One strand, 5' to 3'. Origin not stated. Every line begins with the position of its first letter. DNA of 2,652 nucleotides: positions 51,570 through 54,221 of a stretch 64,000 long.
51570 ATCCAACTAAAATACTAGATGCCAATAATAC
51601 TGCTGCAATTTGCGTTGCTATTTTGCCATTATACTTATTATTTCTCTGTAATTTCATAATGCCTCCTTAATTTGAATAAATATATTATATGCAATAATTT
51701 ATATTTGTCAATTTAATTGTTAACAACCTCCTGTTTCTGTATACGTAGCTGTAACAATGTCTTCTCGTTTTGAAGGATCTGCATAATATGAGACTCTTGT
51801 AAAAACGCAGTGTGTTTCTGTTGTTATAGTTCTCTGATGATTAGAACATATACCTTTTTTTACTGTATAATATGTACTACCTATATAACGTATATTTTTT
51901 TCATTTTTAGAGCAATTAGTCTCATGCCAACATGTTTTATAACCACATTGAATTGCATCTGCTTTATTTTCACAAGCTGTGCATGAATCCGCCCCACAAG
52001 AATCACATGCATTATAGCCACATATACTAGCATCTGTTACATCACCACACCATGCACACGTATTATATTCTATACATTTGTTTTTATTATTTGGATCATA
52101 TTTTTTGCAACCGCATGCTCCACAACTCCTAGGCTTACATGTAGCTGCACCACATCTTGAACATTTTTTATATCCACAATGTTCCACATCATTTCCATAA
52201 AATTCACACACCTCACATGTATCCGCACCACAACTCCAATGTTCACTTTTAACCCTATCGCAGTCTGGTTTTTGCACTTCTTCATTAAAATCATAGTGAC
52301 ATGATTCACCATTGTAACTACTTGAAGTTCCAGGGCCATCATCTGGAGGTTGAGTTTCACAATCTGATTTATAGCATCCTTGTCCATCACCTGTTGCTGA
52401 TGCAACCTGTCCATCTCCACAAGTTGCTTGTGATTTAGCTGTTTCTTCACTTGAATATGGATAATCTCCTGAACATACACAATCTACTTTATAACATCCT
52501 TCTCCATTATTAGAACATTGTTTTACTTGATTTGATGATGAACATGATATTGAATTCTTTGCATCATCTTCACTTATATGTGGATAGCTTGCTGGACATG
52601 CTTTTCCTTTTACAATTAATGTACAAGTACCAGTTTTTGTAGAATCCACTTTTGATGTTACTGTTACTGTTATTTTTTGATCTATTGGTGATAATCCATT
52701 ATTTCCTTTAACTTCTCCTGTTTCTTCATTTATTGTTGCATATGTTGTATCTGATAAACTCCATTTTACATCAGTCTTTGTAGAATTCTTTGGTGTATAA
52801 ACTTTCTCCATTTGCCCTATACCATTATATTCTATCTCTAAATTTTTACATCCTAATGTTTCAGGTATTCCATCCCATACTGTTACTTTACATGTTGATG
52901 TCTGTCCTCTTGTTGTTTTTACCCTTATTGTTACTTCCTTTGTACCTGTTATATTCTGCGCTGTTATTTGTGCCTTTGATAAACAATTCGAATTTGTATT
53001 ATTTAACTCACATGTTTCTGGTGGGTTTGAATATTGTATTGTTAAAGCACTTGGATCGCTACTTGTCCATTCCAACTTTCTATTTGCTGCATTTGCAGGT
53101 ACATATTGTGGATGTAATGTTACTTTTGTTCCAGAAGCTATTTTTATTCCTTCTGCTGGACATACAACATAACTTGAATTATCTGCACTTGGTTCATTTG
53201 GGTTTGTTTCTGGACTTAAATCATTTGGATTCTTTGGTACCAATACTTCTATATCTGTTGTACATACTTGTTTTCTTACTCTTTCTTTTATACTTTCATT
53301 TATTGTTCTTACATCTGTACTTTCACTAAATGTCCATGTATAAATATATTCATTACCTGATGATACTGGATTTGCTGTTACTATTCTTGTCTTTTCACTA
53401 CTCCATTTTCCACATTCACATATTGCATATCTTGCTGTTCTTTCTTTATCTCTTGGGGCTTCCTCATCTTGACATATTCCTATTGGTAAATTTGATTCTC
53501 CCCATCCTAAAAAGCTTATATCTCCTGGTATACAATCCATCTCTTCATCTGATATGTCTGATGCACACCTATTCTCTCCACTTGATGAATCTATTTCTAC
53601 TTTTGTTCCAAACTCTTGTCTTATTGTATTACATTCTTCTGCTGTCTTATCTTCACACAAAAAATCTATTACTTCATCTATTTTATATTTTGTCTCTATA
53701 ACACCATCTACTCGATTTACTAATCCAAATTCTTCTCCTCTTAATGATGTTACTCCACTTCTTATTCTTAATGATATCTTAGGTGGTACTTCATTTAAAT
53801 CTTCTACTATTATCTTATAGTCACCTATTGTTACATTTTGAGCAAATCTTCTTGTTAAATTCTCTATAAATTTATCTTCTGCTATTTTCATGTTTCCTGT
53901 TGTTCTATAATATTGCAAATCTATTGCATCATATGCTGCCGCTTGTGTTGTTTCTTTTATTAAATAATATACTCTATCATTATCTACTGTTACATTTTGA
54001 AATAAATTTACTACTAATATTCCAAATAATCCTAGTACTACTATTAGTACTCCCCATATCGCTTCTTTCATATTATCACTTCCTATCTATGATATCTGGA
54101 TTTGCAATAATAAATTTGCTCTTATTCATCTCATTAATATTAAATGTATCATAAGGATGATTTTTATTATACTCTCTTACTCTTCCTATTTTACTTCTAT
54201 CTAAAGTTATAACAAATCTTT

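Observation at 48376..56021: Accessory cell-surface locus inserted between murC and the dcw genes: small pilin, E2-like protein and a 5-gene cluster of secreted/membrane proteins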

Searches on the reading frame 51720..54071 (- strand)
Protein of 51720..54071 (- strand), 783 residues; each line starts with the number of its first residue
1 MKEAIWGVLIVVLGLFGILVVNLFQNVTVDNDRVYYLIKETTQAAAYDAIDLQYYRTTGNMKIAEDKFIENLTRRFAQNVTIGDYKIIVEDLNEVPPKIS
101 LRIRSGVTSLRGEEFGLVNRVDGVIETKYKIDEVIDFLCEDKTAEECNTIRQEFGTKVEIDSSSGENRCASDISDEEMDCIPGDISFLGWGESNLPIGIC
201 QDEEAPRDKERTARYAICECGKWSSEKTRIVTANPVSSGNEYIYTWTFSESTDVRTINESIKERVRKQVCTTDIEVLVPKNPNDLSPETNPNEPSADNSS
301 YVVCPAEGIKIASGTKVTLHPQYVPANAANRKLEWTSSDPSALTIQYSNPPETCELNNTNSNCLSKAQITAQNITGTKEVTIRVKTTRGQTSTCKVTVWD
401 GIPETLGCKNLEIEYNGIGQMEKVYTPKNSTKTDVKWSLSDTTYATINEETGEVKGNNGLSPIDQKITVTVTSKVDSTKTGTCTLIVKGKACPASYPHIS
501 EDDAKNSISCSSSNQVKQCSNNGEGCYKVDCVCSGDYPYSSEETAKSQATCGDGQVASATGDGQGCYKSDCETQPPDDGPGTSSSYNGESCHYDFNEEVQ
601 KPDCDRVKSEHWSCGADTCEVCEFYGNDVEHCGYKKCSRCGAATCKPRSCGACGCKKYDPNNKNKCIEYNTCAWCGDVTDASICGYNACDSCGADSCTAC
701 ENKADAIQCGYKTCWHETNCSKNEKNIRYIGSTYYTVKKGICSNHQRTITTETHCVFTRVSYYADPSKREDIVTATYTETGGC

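Call 3: search_protein_families(library=pfam, proteins=[window:51720-54071:-], max_evalue=0.1)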
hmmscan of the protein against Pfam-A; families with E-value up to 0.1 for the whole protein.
window:51720-54071:- (783 aa): 2 families
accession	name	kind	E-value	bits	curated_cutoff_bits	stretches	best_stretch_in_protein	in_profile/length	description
PF17424.7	DUF5411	-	1.6e-37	128.8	30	1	1-129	1-134/134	Family of unknown function (DUF5411)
PF02368.24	Big_2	-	5.1e-07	30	22.8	1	423-480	24-76/79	Bacterial Ig-like domain (group 2)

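Call 4: search_protein_families(library=ncbifam, proteins=[window:51720-54071:-], max_evalue=0.1)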
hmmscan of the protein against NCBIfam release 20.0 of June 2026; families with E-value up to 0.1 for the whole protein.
window:51720-54071:- (783 aa): 0 families

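Call 9: find_homologous_proteins(query=window:51720-54071:-)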
Query window:51720-54071:- (783 aa): 84 proteins with E <= 0.001 among 8000 candidates.
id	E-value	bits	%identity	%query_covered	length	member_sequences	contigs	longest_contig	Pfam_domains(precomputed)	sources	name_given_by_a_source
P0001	0.0e+0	1616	91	100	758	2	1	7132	PF17424.8,PF02368.25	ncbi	-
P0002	0.0e+0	1252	72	100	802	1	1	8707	PF17424.8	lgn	-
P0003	1.6e-263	895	83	63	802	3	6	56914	PF17424.8,PF21461.4,PF02368.25,PF26918.1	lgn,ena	-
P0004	1.7e-249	848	51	100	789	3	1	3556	PF17424.8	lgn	-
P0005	6.2e-237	807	57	74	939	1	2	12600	PF17424.8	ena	-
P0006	2.0e-212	726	57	76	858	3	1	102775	PF07591.16,PF17424.8,PF02368.25,PF01079.26,PF14890.12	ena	-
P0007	2.5e-174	600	58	63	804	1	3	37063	PF07591.16,PF17424.8,PF01079.26,PF13403.12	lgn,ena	-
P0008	2.6e-172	593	50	63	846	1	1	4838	PF26182.1,PF17424.8,PF21461.4,PF25354.2,PF02368.25,PF22963.4,PF26918.1,PF26181.1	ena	-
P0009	2.4e-163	563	53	63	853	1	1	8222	PF07591.16,PF17424.8,PF01079.26,PF14890.12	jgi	-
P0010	7.3e-161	555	54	62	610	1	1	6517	PF17424.8,PF02368.25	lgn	-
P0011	1.0e-156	541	48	73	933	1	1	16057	PF17424.8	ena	-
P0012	2.5e-156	540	57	56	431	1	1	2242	PF17424.8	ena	-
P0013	3.9e-156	540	52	62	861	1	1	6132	PF07591.16,PF17424.8,PF25354.2,PF02368.25,PF14890.12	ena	-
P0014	1.5e-155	538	54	63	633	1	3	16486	PF17424.8,PF25354.2,PF02368.25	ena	-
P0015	2.0e-154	534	52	63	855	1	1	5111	PF07591.16,PF17424.8,PF25354.2,PF02368.25,PF14890.12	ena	-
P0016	3.8e-153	530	51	63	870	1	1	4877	PF07591.16,PF17424.8,PF05203.22,PF02368.25,PF01079.26,PF13403.12,PF14890.12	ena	-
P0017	1.6e-152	528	53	62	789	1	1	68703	PF07591.16,PF17424.8,PF13403.12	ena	-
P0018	3.1e-151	523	50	62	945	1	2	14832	PF17424.8,PF21461.4,PF02368.25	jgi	-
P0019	1.0e-149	518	51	62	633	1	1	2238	PF17424.8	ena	-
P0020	8.1e-149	515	51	63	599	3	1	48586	PF17424.8,PF21461.4,PF02368.25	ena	-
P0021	2.7e-148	514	51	63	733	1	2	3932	PF07591.16,PF17424.8,PF02368.25,PF14890.12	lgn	-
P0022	2.7e-147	510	51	63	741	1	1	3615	PF07591.16,PF17424.8,PF21461.4,PF02368.25,PF14890.12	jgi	-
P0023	4.4e-147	510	51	63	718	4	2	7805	PF07591.16,PF17424.8,PF05203.22,PF02368.25,PF14890.12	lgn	-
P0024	2.0e-146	508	52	62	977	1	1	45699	PF17424.8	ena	-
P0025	5.8e-146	506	53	62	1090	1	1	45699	PF07591.16,PF17424.8,PF05203.22,PF01079.26,PF13403.12,PF14890.12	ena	-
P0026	5.6e-145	503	49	63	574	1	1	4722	PF17424.8,PF02368.25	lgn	-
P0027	9.0e-143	495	49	62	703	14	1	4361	PF07591.16,PF17424.8,PF01079.26,PF14890.12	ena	-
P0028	5.3e-142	493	94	30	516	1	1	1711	PF17424.8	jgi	jgi:hypothetical protein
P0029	3.5e-141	490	50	62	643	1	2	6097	PF17424.8,PF02368.25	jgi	-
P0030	5.5e-141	490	41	100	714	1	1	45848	PF17424.8,PF21461.4,PF02368.25,PF26918.1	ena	-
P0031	7.3e-141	489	49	63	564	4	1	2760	PF17424.8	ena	-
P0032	2.0e-139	484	43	75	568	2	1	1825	PF17424.8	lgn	-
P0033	4.1e-138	480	48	63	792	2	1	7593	PF07591.16,PF17424.8,PF01079.26,PF14890.12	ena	-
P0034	4.9e-137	476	47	63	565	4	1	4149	PF17424.8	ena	-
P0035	2.6e-136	474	47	62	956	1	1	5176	PF07591.16,PF17424.8,PF02368.25,PF13403.12,PF14890.12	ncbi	-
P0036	3.5e-132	460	47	62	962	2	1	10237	PF07591.16,PF17424.8,PF05203.22,PF01079.26,PF13403.12,PF14890.12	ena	-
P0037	1.7e-130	455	49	57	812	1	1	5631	PF07591.16,PF17424.8,PF02368.25,PF01079.26,PF14890.12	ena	-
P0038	1.8e-126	442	49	62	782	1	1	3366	PF07591.16,PF17424.8,PF02368.25,PF01079.26,PF14890.12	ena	-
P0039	8.5e-125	436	46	60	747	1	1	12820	PF07591.16,PF17424.8,PF05203.22,PF14890.12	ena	-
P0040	2.1e-123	431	46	62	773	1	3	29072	PF07591.16,PF17424.8,PF02368.25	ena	-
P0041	9.1e-120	419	43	63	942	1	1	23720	PF17424.8,PF02368.25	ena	-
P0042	1.3e-118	416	45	62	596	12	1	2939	PF17424.8,PF21461.4,PF02368.25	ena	-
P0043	1.6e-118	415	45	62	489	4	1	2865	PF17424.8,PF21461.4,PF02368.25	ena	-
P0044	2.5e-118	415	45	62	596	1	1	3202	PF17424.8,PF21461.4,PF02368.25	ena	-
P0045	6.0e-118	413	44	64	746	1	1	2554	PF07591.16,PF17424.8,PF21461.4,PF02368.25,PF14890.12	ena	-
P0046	6.4e-118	413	43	63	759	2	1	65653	PF07591.16,PF17424.8,PF02368.25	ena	-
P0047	7.0e-118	413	43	63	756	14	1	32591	PF07591.16,PF17424.8,PF02368.25,PF13403.12,PF14890.12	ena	-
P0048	7.7e-118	413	47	62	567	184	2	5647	PF17424.8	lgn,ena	-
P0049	8.0e-118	413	45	62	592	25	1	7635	PF17424.8,PF21461.4,PF02368.25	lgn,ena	-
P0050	9.3e-118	413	43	63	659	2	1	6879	PF17424.8,PF21461.4,PF02368.25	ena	-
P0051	1.1e-117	412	44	62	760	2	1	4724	PF07591.16,PF17424.8,PF21461.4,PF02368.25,PF14890.12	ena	-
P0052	1.7e-117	412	45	62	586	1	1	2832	PF17424.8,PF21461.4,PF02368.25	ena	-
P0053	2.4e-117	411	42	63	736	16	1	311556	PF07591.16,PF17424.8,PF21461.4,PF02368.25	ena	-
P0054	2.8e-117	411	45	62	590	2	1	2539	PF17424.8,PF21461.4,PF02368.25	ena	-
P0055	3.6e-117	411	42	63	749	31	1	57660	PF07591.16,PF17424.8,PF21461.4,PF02368.25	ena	-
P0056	4.2e-117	410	47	62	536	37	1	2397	PF17424.8,PF02368.25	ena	-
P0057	7.1e-117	410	43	63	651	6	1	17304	PF17424.8,PF21461.4,PF02368.25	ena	-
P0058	7.9e-117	410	42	63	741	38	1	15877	PF07591.16,PF17424.8,PF21461.4,PF02368.25,PF14890.12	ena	-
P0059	1.1e-116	409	39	72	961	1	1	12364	PF17424.8,PF21461.4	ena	-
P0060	1.4e-116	409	45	62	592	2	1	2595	PF17424.8,PF21461.4,PF02368.25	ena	-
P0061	4.4e-116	407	42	63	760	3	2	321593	PF07591.16,PF17424.8,PF02368.25,PF13403.12,PF14890.12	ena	-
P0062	9.3e-116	406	43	62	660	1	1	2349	PF17424.8,PF02368.25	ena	-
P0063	9.4e-116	406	43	62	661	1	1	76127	PF17424.8,PF02368.25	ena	-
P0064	2.7e-115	405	43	62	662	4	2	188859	PF17424.8,PF02368.25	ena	-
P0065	2.9e-115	404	43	62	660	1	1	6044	PF17424.8,PF02368.25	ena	-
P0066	6.8e-115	403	42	62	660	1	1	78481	PF17424.8,PF02368.25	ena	-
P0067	1.6e-114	402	38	72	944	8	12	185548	PF17424.8,PF02368.25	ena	-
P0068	2.1e-114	402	42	63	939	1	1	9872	PF17424.8,PF02368.25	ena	-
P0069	3.2e-114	401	43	63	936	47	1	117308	PF17424.8,PF02368.25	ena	-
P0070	5.8e-114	400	42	62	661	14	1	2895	PF17424.8,PF02368.25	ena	-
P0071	1.1e-113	399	42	63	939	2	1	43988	PF17424.8,PF02368.25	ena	-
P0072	3.3e-113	398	42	63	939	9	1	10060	PF17424.8,PF02368.25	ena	-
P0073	4.2e-112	394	42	62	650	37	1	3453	PF17424.8,PF02368.25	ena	-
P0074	6.8e-112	393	42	67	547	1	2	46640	PF17424.8,PF02368.25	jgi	-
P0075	2.5e-111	391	40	73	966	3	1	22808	PF17424.8,PF02368.25,PF01079.26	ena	-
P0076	1.4e-110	389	44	62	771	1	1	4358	PF07591.16,PF17424.8,PF01079.26,PF13403.12,PF14890.12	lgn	-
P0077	1.2e-108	383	42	63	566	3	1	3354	PF17424.8,PF02368.25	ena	-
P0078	1.8e-106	375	40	63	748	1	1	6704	PF07591.16,PF17424.8,PF02368.25,PF13403.12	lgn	-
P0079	2.5e-106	375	42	62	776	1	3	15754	PF07591.16,PF17424.8,PF14890.12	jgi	-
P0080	4.3e-103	364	40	62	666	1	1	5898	PF17424.8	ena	-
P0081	6.1e-101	357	40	62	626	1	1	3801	PF17424.8,PF02368.25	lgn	-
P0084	1.7e-50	190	32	58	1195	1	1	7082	PF17424.8,PF02368.25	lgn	-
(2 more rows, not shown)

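Call 12: find_encoding_contigs(protein=P0053, flank=10000, max_places=2)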
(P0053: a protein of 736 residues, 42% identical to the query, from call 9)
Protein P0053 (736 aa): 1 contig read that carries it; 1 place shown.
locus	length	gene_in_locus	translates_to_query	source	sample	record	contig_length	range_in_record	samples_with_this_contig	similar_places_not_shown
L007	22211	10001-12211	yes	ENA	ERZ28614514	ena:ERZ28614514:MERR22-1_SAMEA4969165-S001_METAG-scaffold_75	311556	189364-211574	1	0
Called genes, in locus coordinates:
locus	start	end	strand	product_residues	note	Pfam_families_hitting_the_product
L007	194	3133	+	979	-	PF02463:SMC_N, PF13304:AAA_21 (weak), PF13476:AAA_23, PF13555:AAA_29 (faint), PF02463:SMC_N, PF06470:SMC_hinge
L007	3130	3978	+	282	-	PF10672:Methyltrans_SAM, PF03602:Cons_hypoth95 (weak)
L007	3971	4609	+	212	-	PF00849:PseudoU_synth_2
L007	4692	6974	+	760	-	PF17424:DUF5411, PF02368:Big_2, PF07591:PT-HINT, PF13403:Hint_2 (faint), PF14890:Intein_splicing (weak)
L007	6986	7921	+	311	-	-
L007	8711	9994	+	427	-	-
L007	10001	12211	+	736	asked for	PF17424:DUF5411, PF02368:Big_2, PF21461:HL_N-beta (weak), PF07591:PT-HINT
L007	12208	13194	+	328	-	-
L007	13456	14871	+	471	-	-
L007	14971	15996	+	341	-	PF02547:Queuosine_synth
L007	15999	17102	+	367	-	PF01702:TGT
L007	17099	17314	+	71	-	PF13240:Zn_Ribbon_1 (faint)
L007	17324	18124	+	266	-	-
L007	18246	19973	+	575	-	PF01807:Zn_ribbon_DnaG, PF08275:DNAG_N, PF01751:Toprim, PF13155:Toprim_2, PF13362:Toprim_3, PF13662:Toprim_4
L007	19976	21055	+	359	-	PF03979:Sigma70_r1_1, PF00140:Sigma70_r1_2, PF04542:Sigma70_r2, PF04539:Sigma70_r3, PF04545:Sigma70_r4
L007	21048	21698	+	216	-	PF06325:PrmA (weak), PF12847:Methyltransf_18, PF04816:TrmK, PF13649:Methyltransf_25 (weak), PF13847:Methyltransf_31 (weak)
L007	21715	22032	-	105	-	PF14181:YqfQ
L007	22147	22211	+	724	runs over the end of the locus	PF00482:T2SSF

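Call 13: find_encoding_contigs(protein=P0067, flank=10000, max_places=2)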
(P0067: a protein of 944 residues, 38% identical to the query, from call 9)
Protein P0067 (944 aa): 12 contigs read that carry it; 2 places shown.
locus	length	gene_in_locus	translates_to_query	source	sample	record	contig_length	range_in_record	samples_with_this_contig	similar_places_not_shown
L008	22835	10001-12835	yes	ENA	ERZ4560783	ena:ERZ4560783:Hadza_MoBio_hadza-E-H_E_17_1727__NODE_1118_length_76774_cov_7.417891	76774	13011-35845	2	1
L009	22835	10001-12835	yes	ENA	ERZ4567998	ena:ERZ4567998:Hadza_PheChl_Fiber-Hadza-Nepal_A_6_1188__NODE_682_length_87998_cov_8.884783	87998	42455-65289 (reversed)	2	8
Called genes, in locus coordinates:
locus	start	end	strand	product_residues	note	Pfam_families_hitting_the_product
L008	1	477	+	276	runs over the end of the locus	PF01136:Peptidase_U32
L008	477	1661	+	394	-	PF01136:Peptidase_U32, PF16325:Peptidase_U32_C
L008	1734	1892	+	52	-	-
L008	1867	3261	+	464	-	-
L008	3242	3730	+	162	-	PF24703:DUF7666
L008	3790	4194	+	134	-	-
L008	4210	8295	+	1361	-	PF14890:Intein_splicing (faint), PF16403:Bact_surface_Ig-like, PF02368:Big_2, PF01079:Hint (weak), PF07591:PT-HINT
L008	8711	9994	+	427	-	-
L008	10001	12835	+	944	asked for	PF17424:DUF5411, PF02368:Big_2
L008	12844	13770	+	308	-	-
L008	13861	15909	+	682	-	-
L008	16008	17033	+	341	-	PF02547:Queuosine_synth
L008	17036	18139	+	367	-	PF01702:TGT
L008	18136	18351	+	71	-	PF13240:Zn_Ribbon_1 (faint)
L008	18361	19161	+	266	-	-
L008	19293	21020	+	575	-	PF01807:Zn_ribbon_DnaG, PF08275:DNAG_N, PF01751:Toprim, PF13155:Toprim_2, PF13362:Toprim_3, PF13662:Toprim_4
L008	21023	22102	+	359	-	PF03979:Sigma70_r1_1, PF00140:Sigma70_r1_2, PF04542:Sigma70_r2, PF04539:Sigma70_r3, PF04545:Sigma70_r4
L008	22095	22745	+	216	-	PF06325:PrmA (weak), PF12847:Methyltransf_18, PF04816:TrmK, PF13649:Methyltransf_25 (weak), PF13847:Methyltransf_31 (weak)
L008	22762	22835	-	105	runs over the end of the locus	PF14181:YqfQ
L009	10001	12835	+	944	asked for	PF17424:DUF5411, PF02368:Big_2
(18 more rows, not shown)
